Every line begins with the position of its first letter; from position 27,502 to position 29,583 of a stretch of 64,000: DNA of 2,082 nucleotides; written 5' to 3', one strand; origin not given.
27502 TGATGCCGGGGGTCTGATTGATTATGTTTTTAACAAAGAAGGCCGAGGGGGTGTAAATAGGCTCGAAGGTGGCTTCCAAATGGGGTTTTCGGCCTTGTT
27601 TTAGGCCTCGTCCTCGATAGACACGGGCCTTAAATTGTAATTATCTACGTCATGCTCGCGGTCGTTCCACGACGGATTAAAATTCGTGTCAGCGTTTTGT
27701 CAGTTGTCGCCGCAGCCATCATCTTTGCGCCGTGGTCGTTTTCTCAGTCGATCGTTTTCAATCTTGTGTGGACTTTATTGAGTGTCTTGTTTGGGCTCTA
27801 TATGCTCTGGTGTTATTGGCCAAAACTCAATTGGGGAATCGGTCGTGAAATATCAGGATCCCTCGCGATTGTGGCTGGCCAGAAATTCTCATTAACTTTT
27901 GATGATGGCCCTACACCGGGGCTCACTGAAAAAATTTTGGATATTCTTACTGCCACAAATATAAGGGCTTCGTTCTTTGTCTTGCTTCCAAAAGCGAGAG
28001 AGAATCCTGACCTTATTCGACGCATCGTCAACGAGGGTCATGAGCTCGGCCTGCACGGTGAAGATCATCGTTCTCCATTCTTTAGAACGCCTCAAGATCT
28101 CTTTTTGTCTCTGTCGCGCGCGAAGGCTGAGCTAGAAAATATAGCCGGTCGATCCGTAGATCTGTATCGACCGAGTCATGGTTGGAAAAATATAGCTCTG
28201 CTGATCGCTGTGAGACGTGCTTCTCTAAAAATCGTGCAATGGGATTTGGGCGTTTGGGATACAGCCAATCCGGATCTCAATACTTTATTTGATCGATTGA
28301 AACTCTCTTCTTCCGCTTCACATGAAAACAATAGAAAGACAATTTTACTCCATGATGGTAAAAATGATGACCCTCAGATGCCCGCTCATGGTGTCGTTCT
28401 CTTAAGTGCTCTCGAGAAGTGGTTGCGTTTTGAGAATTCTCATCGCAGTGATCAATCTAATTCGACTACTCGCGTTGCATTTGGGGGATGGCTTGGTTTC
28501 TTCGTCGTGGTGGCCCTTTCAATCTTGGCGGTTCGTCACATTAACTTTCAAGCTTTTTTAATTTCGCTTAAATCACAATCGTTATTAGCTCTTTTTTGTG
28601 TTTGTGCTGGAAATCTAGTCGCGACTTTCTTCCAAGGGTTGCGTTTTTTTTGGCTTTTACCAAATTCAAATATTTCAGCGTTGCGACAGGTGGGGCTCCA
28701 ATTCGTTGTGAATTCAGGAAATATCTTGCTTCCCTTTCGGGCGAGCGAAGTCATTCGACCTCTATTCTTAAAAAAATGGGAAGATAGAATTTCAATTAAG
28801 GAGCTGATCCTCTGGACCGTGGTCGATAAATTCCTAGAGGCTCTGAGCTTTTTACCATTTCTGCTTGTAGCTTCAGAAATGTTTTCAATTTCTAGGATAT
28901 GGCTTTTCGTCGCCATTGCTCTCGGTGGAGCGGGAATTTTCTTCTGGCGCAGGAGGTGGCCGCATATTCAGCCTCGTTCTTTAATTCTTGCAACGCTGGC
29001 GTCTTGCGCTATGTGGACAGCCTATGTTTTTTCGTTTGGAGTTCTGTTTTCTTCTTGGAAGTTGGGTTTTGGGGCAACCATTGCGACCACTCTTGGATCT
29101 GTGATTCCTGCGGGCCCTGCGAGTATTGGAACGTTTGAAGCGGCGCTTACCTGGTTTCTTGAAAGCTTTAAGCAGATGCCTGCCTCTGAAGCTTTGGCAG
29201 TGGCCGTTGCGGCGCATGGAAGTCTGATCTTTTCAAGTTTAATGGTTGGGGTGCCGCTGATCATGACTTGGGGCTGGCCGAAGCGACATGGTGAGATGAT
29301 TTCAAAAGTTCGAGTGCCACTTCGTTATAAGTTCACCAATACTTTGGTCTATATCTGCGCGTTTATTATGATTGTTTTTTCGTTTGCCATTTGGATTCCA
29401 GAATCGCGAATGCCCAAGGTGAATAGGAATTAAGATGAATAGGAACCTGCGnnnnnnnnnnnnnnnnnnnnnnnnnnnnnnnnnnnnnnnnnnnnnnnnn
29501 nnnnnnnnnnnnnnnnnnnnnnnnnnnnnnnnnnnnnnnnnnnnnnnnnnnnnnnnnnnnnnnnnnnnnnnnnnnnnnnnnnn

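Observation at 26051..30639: Envelope-modification module: OMP barrel + NodB deacetylase fused to MprF-like flippase-type TM domain + GT4 glycosyltransferase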

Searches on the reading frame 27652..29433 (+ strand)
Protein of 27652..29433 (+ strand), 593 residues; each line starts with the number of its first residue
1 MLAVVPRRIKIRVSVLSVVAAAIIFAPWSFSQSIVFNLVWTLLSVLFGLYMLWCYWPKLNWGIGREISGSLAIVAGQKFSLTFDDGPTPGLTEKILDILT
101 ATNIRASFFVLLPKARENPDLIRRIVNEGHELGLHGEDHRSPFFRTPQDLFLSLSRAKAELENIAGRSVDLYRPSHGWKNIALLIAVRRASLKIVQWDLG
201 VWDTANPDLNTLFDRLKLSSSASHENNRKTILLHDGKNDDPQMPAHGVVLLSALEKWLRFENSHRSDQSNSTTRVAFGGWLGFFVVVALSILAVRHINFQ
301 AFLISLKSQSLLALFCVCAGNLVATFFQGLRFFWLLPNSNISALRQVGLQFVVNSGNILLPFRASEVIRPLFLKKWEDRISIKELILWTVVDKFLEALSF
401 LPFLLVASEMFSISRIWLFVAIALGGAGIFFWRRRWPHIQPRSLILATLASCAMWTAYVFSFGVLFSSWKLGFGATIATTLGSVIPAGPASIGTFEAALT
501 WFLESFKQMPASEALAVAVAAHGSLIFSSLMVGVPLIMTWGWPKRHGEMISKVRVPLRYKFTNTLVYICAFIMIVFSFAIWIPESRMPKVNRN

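Call 3: search_protein_families(library=pfam, proteins=[window:27652-29433:+], max_evalue=0.1)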
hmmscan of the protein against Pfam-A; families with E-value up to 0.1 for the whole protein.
window:27652-29433:+ (593 aa): 2 families
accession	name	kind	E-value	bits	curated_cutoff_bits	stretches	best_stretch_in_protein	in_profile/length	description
PF01522.26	Polysacc_deac_1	-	9.7e-23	80.9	23.1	1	78-192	8-121/124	Polysaccharide deacetylase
PF03706.18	LPG_synthase_TM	-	2.6e-15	57.1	33.4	1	280-531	2-300/302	Lysylphosphatidylglycerol synthase TM region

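Call 4: search_protein_families(library=ncbifam, proteins=[window:27652-29433:+], max_evalue=0.1)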
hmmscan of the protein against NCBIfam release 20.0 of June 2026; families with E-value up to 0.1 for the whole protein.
window:27652-29433:+ (593 aa): 9 families
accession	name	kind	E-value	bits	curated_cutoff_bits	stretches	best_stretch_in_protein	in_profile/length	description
TIGR02764.1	spore_ybaN_pdaB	equivalog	2.5e-23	82.9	237.4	1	77-235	6-159/191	polysaccharide deacetylase family sporulation protein PdaB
TIGR04243.1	nodulat_NodB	equivalog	1.9e-22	79.7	240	1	78-240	3-161/197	chitooligosaccharide deacetylase NodB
TIGR02884.1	spore_pdaA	equivalog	1.6e-17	64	298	1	79-203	39-164/224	delta-lactam-biosynthetic de-N-acetylase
NF045821.1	PgAcgDacpgdA1_Bac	equivalog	8.6e-16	57.6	400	1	79-203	90-214/282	peptidoglycan-N-acetylglucosamine deacetylase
TIGR03006.1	pepcterm_polyde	equivalog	6.7e-15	54.9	276.2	1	92-174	36-118/272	XrtA system polysaccharide deacetylase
NF045822.1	PgAcgDacpgdA2_Bac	equivalog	1.2e-13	51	400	1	81-216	74-204/274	peptidoglycan-N-acetylglucosamine deacetylase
NF045820.1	PgAcgDacpgdA_Strep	equivalog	1.9e-12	46.7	800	1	80-199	271-387/463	peptidoglycan-N-acetylglucosamine deacetylase PgdA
TIGR02873.1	spore_ylxY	hypoth_equivalog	1.5e-08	34.2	391.5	1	93-217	101-225/268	probable sporulation protein, polysaccharide deacetylase family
NF011923.2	PRK15394.1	equivalog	0.0093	15.2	382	0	115-185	86-159/294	4-deoxy-4-formamido-L-arabinose-phosphoundecaprenol deformylase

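Call 5: find_homologous_proteins(query=window:27652-29433:+)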
Query window:27652-29433:+ (593 aa): 141 proteins with E <= 0.001 among 8000 candidates; the best 120 are listed.
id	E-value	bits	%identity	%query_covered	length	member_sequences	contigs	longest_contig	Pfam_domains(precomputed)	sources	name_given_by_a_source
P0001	0.0e+0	1329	100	100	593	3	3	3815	PF01522.27,PF03706.19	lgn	-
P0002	4.3e-234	797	86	69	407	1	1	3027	PF03706.19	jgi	jgi:uncharacterized membrane protein YbhN (UPF0104 family)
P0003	1.3e-113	399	39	91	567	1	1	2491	PF01522.27,PF03706.19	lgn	-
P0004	2.1e-113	398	39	91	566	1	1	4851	PF01522.27,PF03706.19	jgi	-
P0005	3.1e-111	391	40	87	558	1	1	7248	PF01522.27,PF03706.19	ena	-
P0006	4.1e-104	367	38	92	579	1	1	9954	PF01522.27,PF03706.19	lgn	-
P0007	3.1e-103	365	39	92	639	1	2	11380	PF01522.27,PF03706.19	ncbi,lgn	-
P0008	1.2e-100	356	37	92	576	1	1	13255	PF01522.27,PF03706.19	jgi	jgi:peptidoglycan/xylan/chitin deacetylase (PgdA/CDA1 family)/uncharacterized membrane protein YbhN 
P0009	1.4e-97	346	40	90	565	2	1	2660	PF01522.27,PF03706.19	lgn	-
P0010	2.4e-97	345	39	90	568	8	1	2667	PF01522.27,PF03706.19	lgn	-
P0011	6.1e-95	337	37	92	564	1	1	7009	PF01522.27,PF03706.19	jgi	jgi:peptidoglycan/xylan/chitin deacetylase (PgdA/CDA1 family)/uncharacterized membrane protein YbhN 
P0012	1.5e-57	214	41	53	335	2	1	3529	PF01522.27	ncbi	-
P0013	6.5e-23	99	34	35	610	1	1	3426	PF01522.27,PF03706.19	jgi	jgi:peptidoglycan-N-acetylglucosamine deacetylase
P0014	2.7e-18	84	34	27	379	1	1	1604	PF01522.27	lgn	-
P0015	3.5e-17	80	36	28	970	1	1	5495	PF13632.13,PF10111.15,PF13506.14,PF13641.13,PF01522.27,PF03142.22,PF01644.24,PF00704.35,PF00535.33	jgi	jgi:cellulose synthase/poly-beta-1,6-N-acetylglucosamine synthase-like glycosyltransferase/peptidogl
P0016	4.7e-17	80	36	28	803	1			PF01522.27,PF00704.35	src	-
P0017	2.2e-16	78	36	28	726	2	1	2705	PF13632.13,PF10111.15,PF13506.14,PF13641.13,PF01522.27,PF03142.22,PF01644.24,PF00535.33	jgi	jgi:peptidoglycan-N-acetylglucosamine deacetylase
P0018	4.4e-16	77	35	28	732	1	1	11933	PF13632.13,PF10111.15,PF13506.14,PF13641.13,PF01522.27,PF03142.22,PF01644.24,PF00535.33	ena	-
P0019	4.9e-16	77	36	26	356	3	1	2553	PF01522.27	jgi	jgi:peptidoglycan/xylan/chitin deacetylase (PgdA/CDA1 family)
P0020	8.3e-16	76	34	28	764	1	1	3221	PF13632.13,PF10111.15,PF13506.14,PF13641.13,PF01522.27,PF03142.22,PF01644.24,PF00535.33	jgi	jgi:peptidoglycan-N-acetylglucosamine deacetylase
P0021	9.3e-16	76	34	28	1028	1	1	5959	PF13632.13,PF10111.15,PF13506.14,PF13641.13,PF01522.27,PF03142.22,PF01644.24,PF00704.35,PF00535.33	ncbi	-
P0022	9.6e-16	76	35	28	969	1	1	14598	PF13632.13,PF10111.15,PF13506.14,PF13641.13,PF01522.27,PF03142.22,PF01644.24,PF00704.35,PF00535.33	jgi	jgi:cellulose synthase/poly-beta-1,6-N-acetylglucosamine synthase-like glycosyltransferase/peptidogl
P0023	2.3e-15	74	34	28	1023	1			PF13632.13,PF10111.15,PF13506.14,PF13641.13,PF01522.27,PF03142.22,PF01644.24,PF00535.33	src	-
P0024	3.4e-15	74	35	28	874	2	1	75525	PF13632.13,PF10111.15,PF13506.14,PF13641.13,PF01522.27,PF03142.22,PF01644.24,PF00535.33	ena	-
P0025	4.5e-15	73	35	28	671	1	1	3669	PF13632.13,PF10111.15,PF13506.14,PF13641.13,PF01522.27,PF03142.22,PF01644.24,PF00535.33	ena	-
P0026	6.1e-15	73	33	28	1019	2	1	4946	PF13632.13,PF10111.15,PF13506.14,PF13641.13,PF01522.27,PF03142.22,PF01644.24,PF00704.35,PF00535.33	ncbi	ncbi:MAG: glycosyltransferase, partial [Chthoniobacterales bacterium]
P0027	6.5e-15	73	33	29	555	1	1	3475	PF01522.27,PF07833.17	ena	-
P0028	1.4e-13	68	33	32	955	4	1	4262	PF13632.13,PF10111.15,PF13506.14,PF13641.13,PF01522.27,PF03142.22,PF01644.24,PF00704.35,PF00535.33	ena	-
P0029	2.1e-13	68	33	30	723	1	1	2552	PF13632.13,PF10111.15,PF13506.14,PF13641.13,PF01522.27,PF03142.22,PF01644.24,PF00535.33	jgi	jgi:cellulose synthase/poly-beta-1,6-N-acetylglucosamine synthase-like glycosyltransferase/peptidogl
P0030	2.5e-12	64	34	30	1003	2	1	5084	PF13632.13,PF10111.15,PF13506.14,PF13641.13,PF01522.27,PF03142.22,PF01644.24,PF00535.33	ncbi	ncbi:MAG: polysaccharide deacetylase family protein [Verrucomicrobiota bacterium]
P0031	3.7e-12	64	34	27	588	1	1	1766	PF13632.13,PF10111.15,PF13506.14,PF13641.13,PF01522.27,PF01644.24,PF00535.33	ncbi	ncbi:MAG: polysaccharide deacetylase family protein, partial [Pyrinomonadaceae bacterium]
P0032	1.1e-11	62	36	27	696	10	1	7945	PF01522.27,PF00704.35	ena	-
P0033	1.1e-11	62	29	28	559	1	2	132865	PF01522.27,PF07833.17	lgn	-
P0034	1.3e-11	62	33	28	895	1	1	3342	PF13632.13,PF13506.14,PF13641.13,PF01522.27,PF03142.22,PF01644.24,PF00704.35,PF00535.33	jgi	jgi:cellulose synthase/poly-beta-1,6-N-acetylglucosamine synthase-like glycosyltransferase/peptidogl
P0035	1.4e-11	62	35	26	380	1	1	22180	PF01522.27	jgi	jgi:peptidoglycan/xylan/chitin deacetylase (PgdA/CDA1 family)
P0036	1.6e-11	62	32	27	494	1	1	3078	PF13632.13,PF13641.13,PF01522.27,PF00535.33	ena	-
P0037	2.1e-11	61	33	27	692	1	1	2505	PF13632.13,PF10111.15,PF13506.14,PF13641.13,PF01522.27,PF03142.22,PF01644.24,PF00535.33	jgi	jgi:cellulose synthase/poly-beta-1,6-N-acetylglucosamine synthase-like glycosyltransferase/peptidogl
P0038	3.6e-11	60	30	29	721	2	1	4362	PF13632.13,PF10111.15,PF13506.14,PF13641.13,PF01522.27,PF03142.22,PF01644.24,PF00535.33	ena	-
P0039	3.7e-11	60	34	41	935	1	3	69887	PF13632.13,PF13506.14,PF13641.13,PF01522.27,PF03142.22,PF01644.24,PF00704.35,PF00535.33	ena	-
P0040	3.9e-11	60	34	26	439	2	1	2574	PF01522.27,PF07833.17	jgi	jgi:peptidoglycan/xylan/chitin deacetylase (PgdA/CDA1 family)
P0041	5.8e-11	60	32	30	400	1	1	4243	PF01522.27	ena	-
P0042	8.6e-11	59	33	26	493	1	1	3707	PF01522.27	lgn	-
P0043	1.0e-10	59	33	28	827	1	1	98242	PF13632.13,PF10111.15,PF13506.14,PF13641.13,PF01522.27,PF03142.22,PF01644.24,PF00535.33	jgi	jgi:peptidoglycan/xylan/chitin deacetylase (PgdA/CDA1 family)/GT2 family glycosyltransferase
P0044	1.5e-10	58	34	21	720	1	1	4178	PF01522.27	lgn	-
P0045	1.5e-10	58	33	28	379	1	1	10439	PF01522.27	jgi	-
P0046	1.7e-10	58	53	10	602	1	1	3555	PF01522.27,PF00704.35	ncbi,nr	ncbi:MAG TPA: polysaccharide deacetylase family protein, partial [Pyrinomonadaceae bacterium]|nr:pol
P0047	2.0e-10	58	29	32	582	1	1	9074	PF01522.27,PF03279.19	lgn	-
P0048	2.1e-10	58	32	27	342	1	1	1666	PF01522.27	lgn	-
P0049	4.0e-10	57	30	33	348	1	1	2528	PF01522.27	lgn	-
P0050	5.6e-10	57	33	27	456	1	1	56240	PF01522.27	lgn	-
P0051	6.3e-10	56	37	27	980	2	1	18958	PF13632.13,PF13506.14,PF13641.13,PF01522.27,PF03142.22,PF01644.24,PF00704.35,PF00535.33,PF12804.14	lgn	-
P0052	7.8e-10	56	46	17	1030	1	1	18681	PF13632.13,PF13506.14,PF13641.13,PF01522.27,PF03142.22,PF01644.24,PF00704.35,PF00535.33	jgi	jgi:cellulose synthase/poly-beta-1,6-N-acetylglucosamine synthase-like glycosyltransferase/peptidogl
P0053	7.8e-10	56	39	18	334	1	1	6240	PF01522.27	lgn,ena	-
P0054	9.1e-10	56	33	27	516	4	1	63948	PF01522.27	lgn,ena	-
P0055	1.2e-9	55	31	30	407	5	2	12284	PF01522.27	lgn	-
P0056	1.2e-9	55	30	26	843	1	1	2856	PF14559.13,PF13431.13,PF13414.13,PF01522.27,PF00656.28,PF00515.35,PF13424.13,PF13428.13,PF13181.13,PF07719.24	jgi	jgi:peptidoglycan/xylan/chitin deacetylase (PgdA/CDA1 family)/uncharacterized caspase-like protein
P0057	1.3e-9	55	27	32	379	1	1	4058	PF01522.27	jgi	jgi:peptidoglycan/xylan/chitin deacetylase (PgdA/CDA1 family)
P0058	1.3e-9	55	32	28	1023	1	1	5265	PF13632.13,PF13506.14,PF13641.13,PF01522.27,PF03142.22,PF01644.24,PF00704.35,PF00535.33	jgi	jgi:cellulose synthase/poly-beta-1,6-N-acetylglucosamine synthase-like glycosyltransferase/peptidogl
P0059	1.4e-9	55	43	17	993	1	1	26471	PF13632.13,PF13506.14,PF13641.13,PF01522.27,PF00704.35,PF00535.33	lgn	-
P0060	2.1e-9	55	31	29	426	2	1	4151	PF01522.27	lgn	-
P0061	4.7e-9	54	32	27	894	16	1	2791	PF13632.13,PF10111.15,PF13506.14,PF13641.13,PF01522.27,PF03142.22,PF01644.24,PF00704.35,PF00535.33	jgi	jgi:cellulose synthase/poly-beta-1,6-N-acetylglucosamine synthase-like glycosyltransferase/peptidogl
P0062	4.7e-9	53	32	28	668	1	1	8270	PF13632.13,PF10111.15,PF13506.14,PF13641.13,PF01522.27,PF03142.22,PF01644.24,PF00535.33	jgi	-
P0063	4.8e-9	53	32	27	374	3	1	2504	PF01522.27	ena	-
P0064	6.1e-9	53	31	27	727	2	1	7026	PF13632.13,PF10111.15,PF13506.14,PF13641.13,PF01522.27,PF01644.24,PF00535.33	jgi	jgi:cellulose synthase/poly-beta-1,6-N-acetylglucosamine synthase-like glycosyltransferase/peptidogl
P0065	6.5e-9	53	31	28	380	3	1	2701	PF01522.27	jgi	jgi:peptidoglycan/xylan/chitin deacetylase (PgdA/CDA1 family)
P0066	7.3e-9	53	26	31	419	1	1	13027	PF01522.27,PF16403.12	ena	-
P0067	7.8e-9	53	27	27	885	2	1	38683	PF13632.13,PF10111.15,PF13506.14,PF13641.13,PF01522.27,PF03142.22,PF01644.24,PF00704.35,PF00535.33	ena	-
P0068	8.7e-9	53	29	27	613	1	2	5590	PF14559.13,PF01522.27,PF13428.13,PF07719.24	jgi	jgi:peptidoglycan-N-acetylglucosamine deacetylase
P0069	1.0e-8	52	34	28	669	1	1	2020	PF13632.13,PF10111.15,PF13506.14,PF13641.13,PF01522.27,PF03142.22,PF01644.24,PF00535.33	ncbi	ncbi:MAG: glycosyltransferase, partial [Sphingobacteriales bacterium]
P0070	1.0e-8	52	30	30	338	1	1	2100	PF01522.27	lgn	-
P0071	1.4e-8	52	33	27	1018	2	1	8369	PF13632.13,PF13506.14,PF13641.13,PF01522.27,PF03142.22,PF01644.24,PF00704.35,PF00535.33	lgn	-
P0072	2.4e-8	51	35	28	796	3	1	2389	PF13632.13,PF13506.14,PF13641.13,PF01522.27,PF03142.22,PF01644.24,PF00704.35,PF00535.33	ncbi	ncbi:MAG TPA: glycosyltransferase, partial [Polyangia bacterium]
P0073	2.5e-8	51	32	28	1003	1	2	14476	PF13632.13,PF13506.14,PF13641.13,PF01522.27,PF03142.22,PF01644.24,PF00704.35,PF00535.33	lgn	-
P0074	3.1e-8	51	32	26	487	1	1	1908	PF13847.13,PF00398.27,PF13489.13,PF13649.13,PF01522.27,PF01209.25,PF08241.19,PF08242.19,PF05401.17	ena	-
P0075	3.4e-8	51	28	28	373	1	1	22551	PF01522.27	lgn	-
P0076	3.5e-8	51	32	22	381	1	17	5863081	PF01522.27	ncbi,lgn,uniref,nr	ncbi:putative xylanase/chitin deacetylase [Desulfosporosinus orientis DSM 765]|uniref:Putative xylan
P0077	3.9e-8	50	31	26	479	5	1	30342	PF01522.27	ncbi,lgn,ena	-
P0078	4.5e-8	50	44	13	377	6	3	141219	PF01522.27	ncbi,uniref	ncbi:chitooligosaccharide deacetylase NodB [Streptomyces bottropensis]|uniref:chitooligosaccharide d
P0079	4.6e-8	50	33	27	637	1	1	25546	PF13632.13,PF10111.15,PF13506.14,PF13641.13,PF01522.27,PF03142.22,PF01644.24,PF00535.33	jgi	jgi:cellulose synthase/poly-beta-1,6-N-acetylglucosamine synthase-like glycosyltransferase/peptidogl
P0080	4.6e-8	50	33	22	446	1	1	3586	PF01522.27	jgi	jgi:peptidoglycan/xylan/chitin deacetylase (PgdA/CDA1 family)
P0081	1.0e-7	49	42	17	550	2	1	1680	PF01522.27,PF00704.35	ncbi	ncbi:MAG: glycosyl transferase family 2, partial [Sphingobacteriales bacterium]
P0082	1.2e-7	49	34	27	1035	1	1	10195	PF13632.13,PF10111.15,PF13506.14,PF13641.13,PF01522.27,PF03142.22,PF01644.24,PF00704.35,PF00535.33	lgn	-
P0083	1.4e-7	49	40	14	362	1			PF01522.27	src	-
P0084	1.7e-7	48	36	18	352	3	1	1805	PF26182.1,PF01522.27,PF21461.4,PF22359.3,PF02368.25,PF26918.1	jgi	-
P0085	1.9e-7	48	26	28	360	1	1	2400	PF01522.27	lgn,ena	-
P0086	2.2e-7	48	30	28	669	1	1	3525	PF01522.27,PF00704.35,PF00535.33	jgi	-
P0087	2.2e-7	48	33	28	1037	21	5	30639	PF13632.13,PF10111.15,PF13506.14,PF13641.13,PF01522.27,PF03142.22,PF01644.24,PF00704.35,PF00535.33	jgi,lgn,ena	jgi:cellulose synthase/poly-beta-1,6-N-acetylglucosamine synthase-like glycosyltransferase/peptidogl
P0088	2.3e-7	48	43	14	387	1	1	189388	PF01522.27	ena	-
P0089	2.7e-7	48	29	31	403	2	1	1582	PF01522.27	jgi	jgi:peptidoglycan-N-acetylglucosamine deacetylase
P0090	3.3e-7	47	37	19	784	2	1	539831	PF01522.27,PF00704.35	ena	-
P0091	3.9e-7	47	32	28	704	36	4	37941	PF13632.13,PF13506.14,PF13641.13,PF01522.27,PF03142.22,PF01644.24,PF00535.33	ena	-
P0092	4.1e-7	47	50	10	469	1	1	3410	PF01522.27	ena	-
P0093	4.3e-7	47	30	28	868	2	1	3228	PF13632.13,PF10111.15,PF13506.14,PF13641.13,PF01522.27,PF03142.22,PF01644.24,PF00704.35,PF00535.33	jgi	jgi:peptidoglycan-N-acetylglucosamine deacetylase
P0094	4.8e-7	47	33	27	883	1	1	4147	PF01522.27,PF00535.33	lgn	-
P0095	5.6e-7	47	30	27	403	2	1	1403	PF01522.27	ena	-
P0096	9.2e-7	46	34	18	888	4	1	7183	PF10111.15,PF13506.14,PF13641.13,PF01522.27,PF00704.35,PF00535.33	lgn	-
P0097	1.2e-6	46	41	14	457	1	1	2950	PF01522.27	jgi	jgi:peptidoglycan/xylan/chitin deacetylase (PgdA/CDA1 family)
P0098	1.2e-6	46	33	21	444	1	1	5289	PF01522.27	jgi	jgi:peptidoglycan-N-acetylglucosamine deacetylase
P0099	1.3e-6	45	32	27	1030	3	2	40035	PF13632.13,PF10111.15,PF13506.14,PF13641.13,PF01522.27,PF03142.22,PF01644.24,PF00704.35,PF00535.33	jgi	-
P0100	1.6e-6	45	30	26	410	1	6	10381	PF09374.16,PF01522.27,PF01471.24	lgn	-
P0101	1.9e-6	45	41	14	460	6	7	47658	PF01522.27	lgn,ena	-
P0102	2.0e-6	45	29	28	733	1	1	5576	PF13632.13,PF10111.15,PF13506.14,PF13641.13,PF01522.27,PF03142.22,PF01644.24,PF00535.33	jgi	jgi:cellulose synthase/poly-beta-1,6-N-acetylglucosamine synthase-like glycosyltransferase/peptidogl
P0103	2.0e-6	45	27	28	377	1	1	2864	PF01522.27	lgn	-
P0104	2.2e-6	45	49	11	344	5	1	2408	PF01522.27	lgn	-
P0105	2.2e-6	45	30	28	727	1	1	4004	PF13632.13,PF10111.15,PF13506.14,PF13641.13,PF01522.27,PF03142.22,PF01644.24,PF00535.33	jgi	jgi:cellulose synthase/poly-beta-1,6-N-acetylglucosamine synthase-like glycosyltransferase/peptidogl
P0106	2.6e-6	44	28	31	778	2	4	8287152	PF13632.13,PF10111.15,PF13506.14,PF13641.13,PF01522.27,PF03142.22,PF01644.24,PF00535.33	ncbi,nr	ncbi:bifunctional polysaccharide deacetylase/glycosyltransferase family 2 protein [Actinoplanes teic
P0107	3.6e-6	44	33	20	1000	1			PF13632.13,PF13506.14,PF13641.13,PF01522.27,PF03142.22,PF01644.24,PF00704.35,PF00535.33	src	-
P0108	4.9e-6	44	30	26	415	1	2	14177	PF09374.16,PF01522.27,PF01471.24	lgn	-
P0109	5.7e-6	43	29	31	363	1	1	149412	PF01522.27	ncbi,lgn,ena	-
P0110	5.8e-6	43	29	21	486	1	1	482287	PF01522.27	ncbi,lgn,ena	-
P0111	6.4e-6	43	34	17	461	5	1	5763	PF01522.27,PF00395.26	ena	-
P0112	7.1e-6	43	38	17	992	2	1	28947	PF13632.13,PF13506.14,PF13641.13,PF01522.27,PF03142.22,PF01644.24,PF00704.35,PF00535.33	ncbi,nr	ncbi:MAG TPA: glycosyltransferase [Polyangia bacterium]|nr:glycosyltransferase [Polyangia bacterium]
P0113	8.4e-6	43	26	31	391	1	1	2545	PF01522.27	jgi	jgi:peptidoglycan/xylan/chitin deacetylase (PgdA/CDA1 family)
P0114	8.5e-6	43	30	27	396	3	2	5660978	PF01522.27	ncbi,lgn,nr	ncbi:polysaccharide deacetylase family protein [Desulfosporosinus youngiae]|nr:polysaccharide deacet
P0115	1.1e-5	42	31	30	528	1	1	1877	PF13641.13,PF01522.27,PF00535.33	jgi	jgi:peptidoglycan/xylan/chitin deacetylase (PgdA/CDA1 family)/GT2 family glycosyltransferase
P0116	1.4e-5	42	31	28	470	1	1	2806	PF01522.27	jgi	jgi:peptidoglycan/xylan/chitin deacetylase (PgdA/CDA1 family)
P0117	1.7e-5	42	28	28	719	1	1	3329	PF13632.13,PF10111.15,PF13506.14,PF13641.13,PF01522.27,PF03142.22,PF01644.24,PF00535.33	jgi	jgi:cellulose synthase/poly-beta-1,6-N-acetylglucosamine synthase-like glycosyltransferase/peptidogl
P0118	1.7e-5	42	30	28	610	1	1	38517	PF01522.27,PF13287.13,PF13290.14,PF00395.26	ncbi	-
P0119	1.7e-5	42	37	14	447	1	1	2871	PF01522.27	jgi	jgi:peptidoglycan/xylan/chitin deacetylase (PgdA/CDA1 family)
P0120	1.9e-5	42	33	22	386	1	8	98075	PF01522.27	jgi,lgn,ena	-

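Call 12: find_encoding_contigs(protein=P0008, flank=8000, max_places=3)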
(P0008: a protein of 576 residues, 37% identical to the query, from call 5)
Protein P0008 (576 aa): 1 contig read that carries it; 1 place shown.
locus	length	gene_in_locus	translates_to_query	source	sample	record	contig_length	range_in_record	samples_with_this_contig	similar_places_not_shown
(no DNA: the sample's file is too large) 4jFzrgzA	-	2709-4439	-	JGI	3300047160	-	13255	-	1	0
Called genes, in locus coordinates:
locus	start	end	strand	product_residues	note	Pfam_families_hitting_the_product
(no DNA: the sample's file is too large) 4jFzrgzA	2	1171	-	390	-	?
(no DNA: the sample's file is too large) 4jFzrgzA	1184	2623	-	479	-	PF26314:MptA_B_family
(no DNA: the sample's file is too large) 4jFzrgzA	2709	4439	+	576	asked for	PF01522:Polysacc_deac_1, PF03706:LPG_synthase_TM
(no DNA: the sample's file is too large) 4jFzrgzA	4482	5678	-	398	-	PF13439:Glyco_transf_4, PF13579:Glyco_trans_4_4, PF00534:Glycos_transf_1, PF13692:Glyco_trans_1_4, PF13524:Glyco_trans_1_2 (weak)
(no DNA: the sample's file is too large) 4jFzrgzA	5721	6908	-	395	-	PF03364:Polyketide_cyc (faint)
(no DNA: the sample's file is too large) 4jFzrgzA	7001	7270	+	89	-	-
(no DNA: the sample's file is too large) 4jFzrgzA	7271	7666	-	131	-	PF04972:BON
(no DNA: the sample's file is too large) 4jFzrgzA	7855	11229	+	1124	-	PF00069:Pkinase, PF07714:PK_Tyr_Ser-Thr, PF01636:APH (weak), PF13414:TPR_11 (faint), PF21033:RMD1-3 (faint), PF13431:TPR_17 (faint)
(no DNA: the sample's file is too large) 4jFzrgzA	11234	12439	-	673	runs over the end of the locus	?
